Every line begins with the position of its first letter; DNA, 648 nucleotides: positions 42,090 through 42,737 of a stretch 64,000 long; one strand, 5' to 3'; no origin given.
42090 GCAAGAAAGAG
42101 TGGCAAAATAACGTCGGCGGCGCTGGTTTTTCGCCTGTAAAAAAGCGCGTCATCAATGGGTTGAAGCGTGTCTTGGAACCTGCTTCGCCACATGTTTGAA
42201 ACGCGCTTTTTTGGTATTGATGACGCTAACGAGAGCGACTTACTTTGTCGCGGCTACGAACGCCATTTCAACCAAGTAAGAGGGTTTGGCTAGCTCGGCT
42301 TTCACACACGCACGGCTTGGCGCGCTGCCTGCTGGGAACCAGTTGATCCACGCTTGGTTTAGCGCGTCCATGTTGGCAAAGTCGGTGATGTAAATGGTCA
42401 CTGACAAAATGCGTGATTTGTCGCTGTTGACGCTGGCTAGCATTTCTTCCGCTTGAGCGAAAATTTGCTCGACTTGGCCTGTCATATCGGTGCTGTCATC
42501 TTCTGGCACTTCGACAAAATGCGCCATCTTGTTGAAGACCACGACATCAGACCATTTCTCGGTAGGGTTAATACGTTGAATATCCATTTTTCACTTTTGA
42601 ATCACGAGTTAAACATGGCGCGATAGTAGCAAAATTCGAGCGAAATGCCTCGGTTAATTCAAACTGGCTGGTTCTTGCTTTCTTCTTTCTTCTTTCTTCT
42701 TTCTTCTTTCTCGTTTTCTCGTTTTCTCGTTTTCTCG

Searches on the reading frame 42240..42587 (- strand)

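Call 11: search_protein_families(library=pfam, proteins=[window:42240-42587:-], max_evalue=0.01)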
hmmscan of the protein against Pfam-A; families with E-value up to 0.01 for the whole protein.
window:42240-42587:- (115 aa): 1 family
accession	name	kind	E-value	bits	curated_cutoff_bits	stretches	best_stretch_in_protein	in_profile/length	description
PF01042.26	Ribonuc_L-PSP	-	3.1e-19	69.6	27.3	1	4-113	3-120/121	Endoribonuclease L-PSP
